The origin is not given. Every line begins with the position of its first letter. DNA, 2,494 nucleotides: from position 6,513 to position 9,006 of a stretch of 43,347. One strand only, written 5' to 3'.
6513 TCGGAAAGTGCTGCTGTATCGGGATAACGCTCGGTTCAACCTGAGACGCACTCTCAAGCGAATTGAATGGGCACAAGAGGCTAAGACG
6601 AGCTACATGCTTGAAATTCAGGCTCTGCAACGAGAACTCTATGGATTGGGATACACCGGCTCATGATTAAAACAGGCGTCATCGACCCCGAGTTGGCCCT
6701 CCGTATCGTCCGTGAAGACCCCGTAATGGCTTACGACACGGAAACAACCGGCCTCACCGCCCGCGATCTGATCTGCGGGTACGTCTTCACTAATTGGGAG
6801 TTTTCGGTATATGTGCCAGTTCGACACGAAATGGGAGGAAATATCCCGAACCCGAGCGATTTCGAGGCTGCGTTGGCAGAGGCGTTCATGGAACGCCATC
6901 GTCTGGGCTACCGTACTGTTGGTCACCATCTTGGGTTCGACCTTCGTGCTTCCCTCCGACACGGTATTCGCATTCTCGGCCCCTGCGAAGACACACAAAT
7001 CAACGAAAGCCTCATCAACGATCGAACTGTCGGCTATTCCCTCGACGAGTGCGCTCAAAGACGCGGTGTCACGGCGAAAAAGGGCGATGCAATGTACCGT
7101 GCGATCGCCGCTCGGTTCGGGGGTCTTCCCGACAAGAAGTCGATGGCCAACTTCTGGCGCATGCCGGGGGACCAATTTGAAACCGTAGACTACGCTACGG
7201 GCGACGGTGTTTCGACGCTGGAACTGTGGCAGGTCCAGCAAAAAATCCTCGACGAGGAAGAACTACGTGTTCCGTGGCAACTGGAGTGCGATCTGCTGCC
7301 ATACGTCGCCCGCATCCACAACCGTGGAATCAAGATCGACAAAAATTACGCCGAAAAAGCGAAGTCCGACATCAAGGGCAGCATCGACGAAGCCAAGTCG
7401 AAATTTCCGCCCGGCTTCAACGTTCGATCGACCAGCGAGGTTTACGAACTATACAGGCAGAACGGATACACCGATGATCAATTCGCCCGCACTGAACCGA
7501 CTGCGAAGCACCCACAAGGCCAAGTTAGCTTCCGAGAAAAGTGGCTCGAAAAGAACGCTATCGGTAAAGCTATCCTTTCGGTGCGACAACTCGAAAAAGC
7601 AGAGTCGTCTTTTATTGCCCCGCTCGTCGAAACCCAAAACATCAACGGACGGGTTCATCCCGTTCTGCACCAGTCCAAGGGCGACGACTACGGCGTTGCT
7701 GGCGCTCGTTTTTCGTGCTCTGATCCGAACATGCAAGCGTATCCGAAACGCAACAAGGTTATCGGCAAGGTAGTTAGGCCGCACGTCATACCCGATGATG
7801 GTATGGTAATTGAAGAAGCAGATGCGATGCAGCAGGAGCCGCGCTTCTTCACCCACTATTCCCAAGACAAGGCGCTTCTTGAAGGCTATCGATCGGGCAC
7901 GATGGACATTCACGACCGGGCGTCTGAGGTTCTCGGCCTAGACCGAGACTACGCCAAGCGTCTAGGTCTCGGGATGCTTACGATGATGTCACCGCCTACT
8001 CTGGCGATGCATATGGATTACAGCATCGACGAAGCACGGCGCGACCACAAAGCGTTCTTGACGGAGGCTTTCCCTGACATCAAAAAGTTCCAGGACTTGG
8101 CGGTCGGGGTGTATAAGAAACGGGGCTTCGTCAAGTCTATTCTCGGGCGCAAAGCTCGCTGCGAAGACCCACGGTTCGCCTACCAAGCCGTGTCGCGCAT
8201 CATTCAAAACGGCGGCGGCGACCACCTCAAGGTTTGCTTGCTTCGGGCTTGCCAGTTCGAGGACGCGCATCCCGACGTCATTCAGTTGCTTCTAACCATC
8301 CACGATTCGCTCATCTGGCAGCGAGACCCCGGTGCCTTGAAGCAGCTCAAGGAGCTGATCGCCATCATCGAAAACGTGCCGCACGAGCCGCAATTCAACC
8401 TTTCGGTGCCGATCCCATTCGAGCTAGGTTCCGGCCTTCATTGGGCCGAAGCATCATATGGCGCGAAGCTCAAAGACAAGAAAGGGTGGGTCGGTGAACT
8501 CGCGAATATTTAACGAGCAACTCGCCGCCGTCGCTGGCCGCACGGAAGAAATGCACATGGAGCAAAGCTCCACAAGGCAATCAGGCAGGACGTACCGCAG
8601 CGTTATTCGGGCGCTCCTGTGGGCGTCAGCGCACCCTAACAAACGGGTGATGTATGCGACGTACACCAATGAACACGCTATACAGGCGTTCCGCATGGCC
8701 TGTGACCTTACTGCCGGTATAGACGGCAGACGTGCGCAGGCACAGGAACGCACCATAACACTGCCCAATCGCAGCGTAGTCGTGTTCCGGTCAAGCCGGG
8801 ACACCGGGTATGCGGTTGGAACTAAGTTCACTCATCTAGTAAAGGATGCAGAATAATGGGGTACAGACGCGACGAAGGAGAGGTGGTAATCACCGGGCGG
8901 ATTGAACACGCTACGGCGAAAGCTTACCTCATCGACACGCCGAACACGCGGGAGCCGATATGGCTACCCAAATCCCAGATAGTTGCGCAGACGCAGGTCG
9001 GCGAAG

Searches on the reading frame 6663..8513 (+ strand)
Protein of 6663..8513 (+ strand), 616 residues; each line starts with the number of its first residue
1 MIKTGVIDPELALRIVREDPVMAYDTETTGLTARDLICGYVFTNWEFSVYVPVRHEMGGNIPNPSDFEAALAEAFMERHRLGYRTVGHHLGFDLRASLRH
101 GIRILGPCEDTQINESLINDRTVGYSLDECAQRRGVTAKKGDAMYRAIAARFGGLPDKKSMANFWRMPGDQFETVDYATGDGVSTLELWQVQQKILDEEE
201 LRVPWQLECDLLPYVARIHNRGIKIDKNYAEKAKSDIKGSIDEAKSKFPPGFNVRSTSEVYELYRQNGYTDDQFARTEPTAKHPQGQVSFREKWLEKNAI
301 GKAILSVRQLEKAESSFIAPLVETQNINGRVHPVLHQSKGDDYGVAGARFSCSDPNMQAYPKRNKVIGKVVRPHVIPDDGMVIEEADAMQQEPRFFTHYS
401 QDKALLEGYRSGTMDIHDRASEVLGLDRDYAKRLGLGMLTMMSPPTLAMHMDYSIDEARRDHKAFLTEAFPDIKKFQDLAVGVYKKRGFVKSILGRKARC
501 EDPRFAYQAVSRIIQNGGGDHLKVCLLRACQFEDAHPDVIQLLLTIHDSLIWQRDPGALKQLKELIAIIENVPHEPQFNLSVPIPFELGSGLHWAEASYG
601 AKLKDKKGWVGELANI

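Call 3: search_protein_families(library=pfam, proteins=[window:6663-8513:+], max_evalue=0.01)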
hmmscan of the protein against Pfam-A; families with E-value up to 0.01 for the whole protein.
window:6663-8513:+ (616 aa): 2 families
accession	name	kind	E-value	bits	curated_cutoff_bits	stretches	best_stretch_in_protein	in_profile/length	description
PF00476.26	DNA_pol_A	-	3.5e-39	135.3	34.3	1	228-596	6-381/381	DNA polymerase family A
PF01612.26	DNA_pol_A_exo1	-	0.0013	19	23.6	1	14-154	15-143/173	3'-5' exonuclease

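Call 4: search_protein_families(library=phrogs, proteins=[window:6663-8513:+], max_evalue=0.001)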
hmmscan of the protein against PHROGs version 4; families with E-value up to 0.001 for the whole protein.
window:6663-8513:+ (616 aa): 5 families
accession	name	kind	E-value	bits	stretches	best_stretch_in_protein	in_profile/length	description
phrog_17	-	DNA, RNA and nucleotide metabolism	4.6e-72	244.5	1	14-596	665-1232/1445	DNA polymerase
phrog_12241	-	DNA, RNA and nucleotide metabolism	7.2e-13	49.3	1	17-247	125-357/502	DNA polymerase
phrog_5995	-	DNA, RNA and nucleotide metabolism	1.6e-10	41.9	1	438-576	4-151/236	DNA polymerase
phrog_15971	-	DNA, RNA and nucleotide metabolism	1.1e-08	35.6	1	342-595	130-373/376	DNA polymerase I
phrog_9556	-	DNA, RNA and nucleotide metabolism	0.00038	20.6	0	39-247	34-239/441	DNA polymerase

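Call 36: search_dna_similar(query=window:6663-8513:+, collection=phages, mode=protein, max_rows=40, max_evalue=1e-20)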
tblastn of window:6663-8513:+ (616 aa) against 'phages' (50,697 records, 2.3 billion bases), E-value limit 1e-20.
Records with a match: 232; places in all: 232; records where one place covers at least 80% of the query: 215.
Best place of each record, by identity: <60% 232.
By first word of the organism name: Salmonella 49; Vibrio 45; Clostridium 31; Listeria 13; Pseudomonas 13; Acinetobacter 12; Escherichia 12; Bordetella 9; Bacteriophage 7; Stenotrophomonas 6; and 21 more.
By host as written in the record: - 40; Clostridium sporogenes ATCC-15579 29; Salmonella enterica subsp. enterica serovar Enteritidis PT1 14; Vibrio cholerae 2095 9; Bordetella bronchiseptica ATCC 10580 9; Pseudomonas aeruginosa 9; Vibrio cholerae 7; Salmonella enterica 5; and 69 more.
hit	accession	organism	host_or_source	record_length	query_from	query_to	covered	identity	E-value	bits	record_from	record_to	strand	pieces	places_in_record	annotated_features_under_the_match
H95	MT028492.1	Ochrobactrum phage vB_OspP_OH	Ochrobactrum sp. POC9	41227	6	609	98%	59.3%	0e+0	737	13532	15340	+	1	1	DNA polymerase I | hypothetical protein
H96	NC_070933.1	Ochrobactrum phage vB_OspP_OH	Ochrobactrum sp. POC9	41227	6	609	98%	59.3%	0e+0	737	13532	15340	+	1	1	DNA polymerase I | hypothetical protein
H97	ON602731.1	Klebsiella phage VLCpiS6a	Klebsiella pneumoniae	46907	21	598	94%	28.6%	2e-49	191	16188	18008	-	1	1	DNA polymerase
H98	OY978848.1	Klebsiella phage vB_Kpn_K21lambda1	-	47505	21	598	94%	28.4%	5e-49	190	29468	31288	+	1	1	DNA polymerase I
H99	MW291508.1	Stenotrophomonas phage BUCT555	Stenotrophomonas maltophilia 1207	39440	21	597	94%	28.4%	6e-43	172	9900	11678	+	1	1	DNA polymerase I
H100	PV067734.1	Acinetobacter phage vB_AbaS-Bhz20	Acinetobacter baumannii DSM 106838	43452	10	584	93%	28.4%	1e-46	182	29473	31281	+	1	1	DNA polymerase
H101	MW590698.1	Acinetobacter phage 53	Acinetobacter baumannii WHG40137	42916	10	584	93%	28.3%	2e-47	185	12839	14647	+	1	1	record has no annotation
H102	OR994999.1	Acinetobacter phage pB23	Acinetobacter baumannii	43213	10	584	93%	28.3%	2e-47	185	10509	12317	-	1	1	hypothetical protein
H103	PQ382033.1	Acinetobacter phage vB_AbaSI_2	Acinetobacter baumannii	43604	10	588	94%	27.8%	1e-45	180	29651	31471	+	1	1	DNA polymerase DpoZ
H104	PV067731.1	Acinetobacter phage vB_AbaS-Bhz9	Acinetobacter baumannii DSM 106838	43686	10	584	93%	27.9%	1e-44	177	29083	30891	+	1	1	DNA polymerase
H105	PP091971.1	Acinetobacter phage vB_MZM_2AB-P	Acinetobacter baumannii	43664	10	588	94%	27.6%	1e-44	177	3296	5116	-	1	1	DNA polymerase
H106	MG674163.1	Acinetobacter phage SH-Ab 15497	Acinetobacter baumannii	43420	10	586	94%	27.7%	5e-46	181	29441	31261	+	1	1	DNA polymearse I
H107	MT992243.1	Acinetobacter phage DMU1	Acinetobacter baumannii 19606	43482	10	584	93%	27.8%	7e-45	177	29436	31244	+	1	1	DNA polymerase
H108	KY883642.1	Vibrio phage JSF15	Vibrio cholerae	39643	23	597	93%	27.7%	5e-43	172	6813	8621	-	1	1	DNA polymerase I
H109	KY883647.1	Vibrio phage JSF33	Vibrio cholerae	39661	23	597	93%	27.7%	5e-43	172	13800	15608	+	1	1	DNA polymerase I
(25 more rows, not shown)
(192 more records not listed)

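Call 47: get_annotated_region(hit=H106, flank=6000)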
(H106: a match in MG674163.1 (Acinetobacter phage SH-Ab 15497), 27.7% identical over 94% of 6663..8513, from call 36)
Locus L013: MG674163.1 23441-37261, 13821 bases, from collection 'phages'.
description: Acinetobacter phage SH-Ab 15497, complete genome.
organism: Acinetobacter phage SH-Ab 15497 (NCBI taxid 2060946)
taxonomy: Viruses; Duplodnaviria; Heunggongvirae; Uroviricota; Caudoviricetes
host: Acinetobacter baumannii; source: -; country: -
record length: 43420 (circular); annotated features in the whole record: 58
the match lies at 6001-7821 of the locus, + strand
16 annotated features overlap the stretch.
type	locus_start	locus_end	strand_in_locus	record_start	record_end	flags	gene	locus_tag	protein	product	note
CDS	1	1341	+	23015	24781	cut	-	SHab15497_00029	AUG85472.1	superfamily II DNA/RNA helicase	-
CDS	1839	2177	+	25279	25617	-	-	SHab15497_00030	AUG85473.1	hypothetical protein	-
CDS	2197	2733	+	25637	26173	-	-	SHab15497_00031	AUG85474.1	hypothetical protein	-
CDS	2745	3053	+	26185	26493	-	-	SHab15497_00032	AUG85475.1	hypothetical protein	-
CDS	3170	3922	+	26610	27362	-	-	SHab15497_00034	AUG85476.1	hypothetical protein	-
CDS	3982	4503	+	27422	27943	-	-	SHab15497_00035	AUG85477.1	hypothetical protein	-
CDS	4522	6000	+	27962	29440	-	-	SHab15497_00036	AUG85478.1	helicase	PcrA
CDS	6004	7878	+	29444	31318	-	-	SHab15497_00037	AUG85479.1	DNA polymearse I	-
CDS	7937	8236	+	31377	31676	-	-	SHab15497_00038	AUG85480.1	ssDNA binding protein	-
CDS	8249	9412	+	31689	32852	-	-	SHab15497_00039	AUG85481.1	adenylosuccinate synthetase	-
CDS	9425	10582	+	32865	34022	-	-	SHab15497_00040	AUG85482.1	hypothetical protein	-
CDS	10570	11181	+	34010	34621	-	-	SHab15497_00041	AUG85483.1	metal-dependent phosphohydrolase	-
CDS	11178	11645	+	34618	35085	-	-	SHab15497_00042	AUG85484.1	hypothetical protein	-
CDS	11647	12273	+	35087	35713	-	-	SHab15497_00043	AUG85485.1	hypothetical protein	-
CDS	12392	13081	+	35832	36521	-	-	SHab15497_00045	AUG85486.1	hypothetical protein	-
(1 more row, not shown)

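Call 60: search_protein_families(library=pfam, proteins=[L013:9425-10582:+], max_evalue=0.01)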
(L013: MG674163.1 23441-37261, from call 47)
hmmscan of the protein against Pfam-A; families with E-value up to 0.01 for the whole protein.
L013:9425-10582:+ (385 aa): 2 families
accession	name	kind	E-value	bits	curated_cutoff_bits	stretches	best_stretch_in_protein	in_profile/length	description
PF18909.5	dGTP_diPhyd_N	-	2e-24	85.9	27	1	3-98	4-98/99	dATP/dGTP diphosphohydrolase, N-terminal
PF04447.17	dATP-dGTP_PPHyd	-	5.4e-08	33.4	23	1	170-244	5-80/97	dATP/dGTP pyrophosphohydrolase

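Call 84: search_protein_families(library=ncbifam, proteins=[window:6663-8513:+], max_evalue=0.001)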
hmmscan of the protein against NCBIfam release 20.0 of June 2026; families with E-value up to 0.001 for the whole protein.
window:6663-8513:+ (616 aa): 7 families
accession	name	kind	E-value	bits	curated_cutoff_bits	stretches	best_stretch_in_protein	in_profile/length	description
NF038380.1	phage_DpoZ_1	exception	1.8e-77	261.2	500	1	20-598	3-606/607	aminoadenine-incorporating DNA polymerase DpoZ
NF004397.1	PRK05755.1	equivalog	1.2e-46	159.7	720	1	17-597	314-888/889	DNA polymerase I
TIGR00593.1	pola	equivalog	7.8e-34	117.2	600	1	88-597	385-889/890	DNA polymerase I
NF011539.0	PRK14975.1-3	equivalog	5.5e-24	84.4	640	1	19-552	66-584/628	bifunctional 3'-5' exonuclease/DNA polymerase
NF011541.0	PRK14975.2-1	equivalog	3.1e-15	55.5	871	1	38-423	50-435/645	bifunctional 3'-5' exonuclease/DNA polymerase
NF011540.0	PRK14975.1-4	equivalog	8.3e-13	47.7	601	1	207-565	192-545/576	bifunctional 3'-5' exonuclease/DNA polymerase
NF011538.0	PRK14975.1-1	equivalog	2.4e-06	26.3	389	1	367-501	311-432/557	bifunctional 3'-5' exonuclease/DNA polymerase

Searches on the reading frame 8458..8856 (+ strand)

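Call 3: search_protein_families(library=pfam, proteins=[window:8458-8856:+], max_evalue=0.01)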
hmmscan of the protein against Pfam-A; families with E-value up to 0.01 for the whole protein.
window:8458-8856:+ (132 aa): 0 families

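Call 4: search_protein_families(library=phrogs, proteins=[window:8458-8856:+], max_evalue=0.001)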
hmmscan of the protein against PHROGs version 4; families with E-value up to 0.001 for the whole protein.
window:8458-8856:+ (132 aa): 1 family
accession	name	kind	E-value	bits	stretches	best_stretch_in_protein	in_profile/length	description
phrog_7579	-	head and packaging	0.00019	21.7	1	38-110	24-98/239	terminase large subunit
